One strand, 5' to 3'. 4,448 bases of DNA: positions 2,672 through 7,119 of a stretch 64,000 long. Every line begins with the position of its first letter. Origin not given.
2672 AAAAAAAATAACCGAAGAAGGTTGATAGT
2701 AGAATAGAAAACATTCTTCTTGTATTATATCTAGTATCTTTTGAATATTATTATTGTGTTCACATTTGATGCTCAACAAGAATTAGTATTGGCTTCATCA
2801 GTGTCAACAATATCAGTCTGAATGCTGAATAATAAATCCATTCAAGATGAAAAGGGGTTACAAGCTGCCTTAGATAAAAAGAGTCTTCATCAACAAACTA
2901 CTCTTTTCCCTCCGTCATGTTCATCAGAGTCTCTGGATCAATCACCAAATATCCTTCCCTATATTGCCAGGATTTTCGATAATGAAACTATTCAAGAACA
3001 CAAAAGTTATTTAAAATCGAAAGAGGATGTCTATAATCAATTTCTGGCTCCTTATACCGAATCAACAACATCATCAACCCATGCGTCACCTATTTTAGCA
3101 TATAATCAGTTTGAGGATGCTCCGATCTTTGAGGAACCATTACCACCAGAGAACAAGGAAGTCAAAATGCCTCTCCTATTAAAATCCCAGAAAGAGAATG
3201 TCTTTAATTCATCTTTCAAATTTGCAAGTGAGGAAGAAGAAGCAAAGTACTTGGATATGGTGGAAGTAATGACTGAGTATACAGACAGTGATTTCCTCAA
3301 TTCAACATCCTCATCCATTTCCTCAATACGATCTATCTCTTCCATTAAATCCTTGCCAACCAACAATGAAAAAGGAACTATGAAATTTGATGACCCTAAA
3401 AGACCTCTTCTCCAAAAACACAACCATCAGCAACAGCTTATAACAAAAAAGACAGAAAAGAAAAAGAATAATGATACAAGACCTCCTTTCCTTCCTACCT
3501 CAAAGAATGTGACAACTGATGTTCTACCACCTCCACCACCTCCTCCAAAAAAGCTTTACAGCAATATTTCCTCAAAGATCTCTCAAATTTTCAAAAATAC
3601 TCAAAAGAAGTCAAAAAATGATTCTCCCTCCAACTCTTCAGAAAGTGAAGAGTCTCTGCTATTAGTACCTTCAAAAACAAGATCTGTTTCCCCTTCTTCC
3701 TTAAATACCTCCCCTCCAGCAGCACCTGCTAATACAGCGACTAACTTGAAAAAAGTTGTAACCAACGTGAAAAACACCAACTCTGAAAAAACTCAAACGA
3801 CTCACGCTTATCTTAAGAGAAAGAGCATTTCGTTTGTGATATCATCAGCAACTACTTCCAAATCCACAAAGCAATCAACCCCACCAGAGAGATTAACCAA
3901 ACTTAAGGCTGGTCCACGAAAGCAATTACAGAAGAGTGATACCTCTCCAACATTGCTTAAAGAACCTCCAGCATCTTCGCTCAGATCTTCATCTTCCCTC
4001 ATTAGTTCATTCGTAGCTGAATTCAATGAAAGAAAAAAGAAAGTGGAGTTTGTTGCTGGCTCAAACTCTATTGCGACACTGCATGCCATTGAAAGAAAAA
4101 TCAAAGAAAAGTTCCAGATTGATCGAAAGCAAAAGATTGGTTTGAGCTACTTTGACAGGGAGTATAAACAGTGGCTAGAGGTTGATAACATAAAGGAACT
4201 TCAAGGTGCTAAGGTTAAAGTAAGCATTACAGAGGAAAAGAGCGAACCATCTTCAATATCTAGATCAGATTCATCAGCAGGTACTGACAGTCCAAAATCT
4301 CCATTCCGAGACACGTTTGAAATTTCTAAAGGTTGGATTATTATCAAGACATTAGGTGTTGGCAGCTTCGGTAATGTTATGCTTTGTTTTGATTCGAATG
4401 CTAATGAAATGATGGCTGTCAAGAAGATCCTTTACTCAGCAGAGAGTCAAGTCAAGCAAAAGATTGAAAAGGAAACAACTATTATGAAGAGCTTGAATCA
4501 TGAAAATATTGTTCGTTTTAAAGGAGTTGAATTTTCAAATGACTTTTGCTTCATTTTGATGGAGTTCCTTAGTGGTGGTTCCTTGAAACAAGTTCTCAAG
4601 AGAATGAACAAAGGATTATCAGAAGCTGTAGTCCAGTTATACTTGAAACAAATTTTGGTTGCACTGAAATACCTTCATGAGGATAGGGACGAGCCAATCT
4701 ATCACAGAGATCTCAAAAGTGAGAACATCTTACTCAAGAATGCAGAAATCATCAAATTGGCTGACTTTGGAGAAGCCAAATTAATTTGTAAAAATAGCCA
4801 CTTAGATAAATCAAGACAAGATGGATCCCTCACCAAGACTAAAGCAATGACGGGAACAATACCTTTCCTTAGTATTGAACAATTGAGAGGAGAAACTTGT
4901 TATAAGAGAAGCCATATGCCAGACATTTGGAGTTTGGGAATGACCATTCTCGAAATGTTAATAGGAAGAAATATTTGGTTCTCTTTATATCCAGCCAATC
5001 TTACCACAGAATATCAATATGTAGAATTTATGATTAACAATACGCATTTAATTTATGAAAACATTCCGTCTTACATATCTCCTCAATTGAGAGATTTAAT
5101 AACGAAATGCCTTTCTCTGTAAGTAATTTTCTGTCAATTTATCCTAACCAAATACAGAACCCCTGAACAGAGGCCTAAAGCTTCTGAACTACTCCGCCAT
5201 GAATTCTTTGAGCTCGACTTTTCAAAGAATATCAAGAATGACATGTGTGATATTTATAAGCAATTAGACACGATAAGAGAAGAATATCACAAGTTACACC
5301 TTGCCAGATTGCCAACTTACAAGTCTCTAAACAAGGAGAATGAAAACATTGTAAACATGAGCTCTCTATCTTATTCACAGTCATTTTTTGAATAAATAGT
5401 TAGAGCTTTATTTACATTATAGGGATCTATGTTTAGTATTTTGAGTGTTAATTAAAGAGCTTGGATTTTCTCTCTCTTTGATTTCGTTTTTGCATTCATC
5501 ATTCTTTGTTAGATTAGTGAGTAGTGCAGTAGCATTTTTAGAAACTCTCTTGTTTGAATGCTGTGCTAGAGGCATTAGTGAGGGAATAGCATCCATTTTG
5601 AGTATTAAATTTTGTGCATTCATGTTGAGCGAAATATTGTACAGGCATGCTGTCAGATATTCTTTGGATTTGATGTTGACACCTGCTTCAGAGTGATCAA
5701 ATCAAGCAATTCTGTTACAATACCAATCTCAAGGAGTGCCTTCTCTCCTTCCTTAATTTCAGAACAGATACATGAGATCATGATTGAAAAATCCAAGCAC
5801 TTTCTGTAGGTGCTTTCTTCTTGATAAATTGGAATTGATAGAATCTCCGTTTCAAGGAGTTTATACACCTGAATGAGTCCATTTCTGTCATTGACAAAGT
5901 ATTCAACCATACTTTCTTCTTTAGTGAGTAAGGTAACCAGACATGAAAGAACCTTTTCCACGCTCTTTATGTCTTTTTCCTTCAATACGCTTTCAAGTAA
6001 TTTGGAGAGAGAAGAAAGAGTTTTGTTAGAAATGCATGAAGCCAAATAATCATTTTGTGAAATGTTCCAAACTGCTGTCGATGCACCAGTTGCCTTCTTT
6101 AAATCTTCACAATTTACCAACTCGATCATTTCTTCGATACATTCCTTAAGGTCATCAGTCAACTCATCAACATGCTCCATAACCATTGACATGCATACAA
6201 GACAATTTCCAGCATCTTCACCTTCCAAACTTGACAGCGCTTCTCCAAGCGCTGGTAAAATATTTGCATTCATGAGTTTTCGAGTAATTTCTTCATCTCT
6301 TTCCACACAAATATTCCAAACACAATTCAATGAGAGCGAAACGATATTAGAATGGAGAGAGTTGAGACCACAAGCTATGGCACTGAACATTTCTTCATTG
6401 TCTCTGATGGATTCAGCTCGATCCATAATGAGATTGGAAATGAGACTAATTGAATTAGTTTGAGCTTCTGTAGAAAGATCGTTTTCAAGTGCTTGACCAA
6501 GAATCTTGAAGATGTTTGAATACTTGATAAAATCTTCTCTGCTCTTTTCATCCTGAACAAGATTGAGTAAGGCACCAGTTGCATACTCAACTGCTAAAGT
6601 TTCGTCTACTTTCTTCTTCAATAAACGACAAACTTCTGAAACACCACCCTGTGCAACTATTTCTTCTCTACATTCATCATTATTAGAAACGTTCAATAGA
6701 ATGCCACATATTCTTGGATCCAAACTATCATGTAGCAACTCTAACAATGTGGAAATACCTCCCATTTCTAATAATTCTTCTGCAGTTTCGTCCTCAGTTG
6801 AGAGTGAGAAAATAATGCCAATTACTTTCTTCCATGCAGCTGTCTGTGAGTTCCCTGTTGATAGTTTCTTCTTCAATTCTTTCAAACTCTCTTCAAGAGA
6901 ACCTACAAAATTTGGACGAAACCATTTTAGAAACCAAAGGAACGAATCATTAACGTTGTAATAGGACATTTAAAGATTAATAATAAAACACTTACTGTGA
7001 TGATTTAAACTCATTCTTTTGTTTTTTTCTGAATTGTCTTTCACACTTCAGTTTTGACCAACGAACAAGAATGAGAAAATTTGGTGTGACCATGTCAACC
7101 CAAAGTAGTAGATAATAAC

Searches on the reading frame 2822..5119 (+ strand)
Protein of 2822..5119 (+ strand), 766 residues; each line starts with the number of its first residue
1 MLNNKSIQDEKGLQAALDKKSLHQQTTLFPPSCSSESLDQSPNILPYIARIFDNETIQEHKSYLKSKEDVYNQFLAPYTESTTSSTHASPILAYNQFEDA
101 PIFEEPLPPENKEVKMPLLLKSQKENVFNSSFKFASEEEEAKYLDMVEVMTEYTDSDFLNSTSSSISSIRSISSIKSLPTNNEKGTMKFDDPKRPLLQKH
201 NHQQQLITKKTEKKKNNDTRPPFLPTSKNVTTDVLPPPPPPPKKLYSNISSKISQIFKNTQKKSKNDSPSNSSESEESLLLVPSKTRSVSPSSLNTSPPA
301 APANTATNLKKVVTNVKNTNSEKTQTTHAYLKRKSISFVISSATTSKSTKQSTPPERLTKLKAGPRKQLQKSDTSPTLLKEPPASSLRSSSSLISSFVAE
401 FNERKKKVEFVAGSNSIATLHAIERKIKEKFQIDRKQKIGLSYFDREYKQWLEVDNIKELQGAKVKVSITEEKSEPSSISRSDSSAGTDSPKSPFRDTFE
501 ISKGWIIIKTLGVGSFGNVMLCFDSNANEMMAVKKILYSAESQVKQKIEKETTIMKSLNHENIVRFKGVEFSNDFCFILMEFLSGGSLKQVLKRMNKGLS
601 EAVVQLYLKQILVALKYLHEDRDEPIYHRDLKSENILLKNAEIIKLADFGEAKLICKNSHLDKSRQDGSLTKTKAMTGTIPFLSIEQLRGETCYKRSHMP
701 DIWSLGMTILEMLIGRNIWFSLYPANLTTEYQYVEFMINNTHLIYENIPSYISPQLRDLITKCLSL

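Call 26: search_protein_families(library=pfam, proteins=[window:2822-5119:+], max_evalue=0.001)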
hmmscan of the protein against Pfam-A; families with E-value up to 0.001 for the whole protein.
window:2822-5119:+ (766 aa): 2 families
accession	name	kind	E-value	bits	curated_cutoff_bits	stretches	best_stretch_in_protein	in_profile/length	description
PF00069.31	Pkinase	-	1.3e-50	172.6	31.7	1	507-765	3-245/263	Protein kinase domain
PF07714.23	PK_Tyr_Ser-Thr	-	1.2e-34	120.3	23.1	1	508-764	4-241/258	Protein tyrosine and serine/threonine kinase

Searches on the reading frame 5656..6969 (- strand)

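Call 26: search_protein_families(library=pfam, proteins=[window:5656-6969:-], max_evalue=0.001)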
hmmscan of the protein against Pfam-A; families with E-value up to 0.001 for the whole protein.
window:5656-6969:- (438 aa): 4 families
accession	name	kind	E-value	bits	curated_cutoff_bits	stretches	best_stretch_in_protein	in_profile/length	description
PF00514.29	Arm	-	2.4e-09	37.3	20.6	1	97-138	1-40/41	Armadillo/beta-catenin-like repeat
PF23295.1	Arm_4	-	0.00051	19.9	27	0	23-68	122-165/284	Armadillo-like repeats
PF22734.1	NNH2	-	0.00055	20.1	27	0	270-336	10-79/181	NACHT N-terminal Helical domain 2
PF16782.11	SIL1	-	0.00057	19.7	35.5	0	18-149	93-214/292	Nucleotide exchange factor SIL1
